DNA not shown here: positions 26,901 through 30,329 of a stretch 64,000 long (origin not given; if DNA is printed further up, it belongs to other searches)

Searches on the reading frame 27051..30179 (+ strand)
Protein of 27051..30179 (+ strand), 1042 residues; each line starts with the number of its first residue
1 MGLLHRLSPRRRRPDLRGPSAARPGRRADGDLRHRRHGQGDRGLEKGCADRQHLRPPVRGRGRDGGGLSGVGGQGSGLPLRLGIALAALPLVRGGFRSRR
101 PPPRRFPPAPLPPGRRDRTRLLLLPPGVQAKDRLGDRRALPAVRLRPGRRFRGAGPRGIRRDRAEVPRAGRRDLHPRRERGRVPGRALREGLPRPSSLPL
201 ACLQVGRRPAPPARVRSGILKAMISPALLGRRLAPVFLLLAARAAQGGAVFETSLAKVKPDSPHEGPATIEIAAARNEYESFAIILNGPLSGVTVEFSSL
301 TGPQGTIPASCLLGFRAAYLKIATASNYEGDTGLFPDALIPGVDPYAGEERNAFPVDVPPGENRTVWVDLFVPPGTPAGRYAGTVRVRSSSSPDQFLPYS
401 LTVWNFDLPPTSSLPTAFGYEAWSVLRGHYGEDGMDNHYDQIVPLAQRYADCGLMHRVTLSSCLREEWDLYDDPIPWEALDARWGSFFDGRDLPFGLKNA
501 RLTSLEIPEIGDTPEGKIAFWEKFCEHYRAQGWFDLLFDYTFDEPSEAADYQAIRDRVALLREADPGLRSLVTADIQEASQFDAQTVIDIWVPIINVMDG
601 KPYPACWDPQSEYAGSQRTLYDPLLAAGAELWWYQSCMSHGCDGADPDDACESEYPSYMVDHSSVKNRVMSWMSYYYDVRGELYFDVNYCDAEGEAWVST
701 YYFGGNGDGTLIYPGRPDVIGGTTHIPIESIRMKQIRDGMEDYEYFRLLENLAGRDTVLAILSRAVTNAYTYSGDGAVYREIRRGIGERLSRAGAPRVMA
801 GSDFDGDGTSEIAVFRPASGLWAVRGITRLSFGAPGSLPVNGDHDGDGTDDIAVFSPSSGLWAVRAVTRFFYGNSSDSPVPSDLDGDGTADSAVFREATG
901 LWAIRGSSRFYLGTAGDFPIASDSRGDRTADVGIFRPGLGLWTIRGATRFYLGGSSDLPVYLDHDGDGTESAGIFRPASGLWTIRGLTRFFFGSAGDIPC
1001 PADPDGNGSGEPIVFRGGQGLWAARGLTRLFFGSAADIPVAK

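Call 11: search_protein_families(library=pfam, proteins=[window:27051-30179:+], max_evalue=0.001)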
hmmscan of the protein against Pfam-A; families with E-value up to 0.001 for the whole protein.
window:27051-30179:+ (1042 aa): 3 families
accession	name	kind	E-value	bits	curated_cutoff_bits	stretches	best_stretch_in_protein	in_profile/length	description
PF13320.12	GH123_cat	-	2.2e-11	44.1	23.1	1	519-749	137-324/324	Glycoside hydrolase 123, catalytic domain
PF01839.29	FG-GAP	-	4.4e-06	26.9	22.1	0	798-819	5-25/37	FG-GAP repeat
PF22680.2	Glyco_hydro_123_N_2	-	1.3e-05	25.5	27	1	283-388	38-141/142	Glycoside hydrolase 123 N-terminal domain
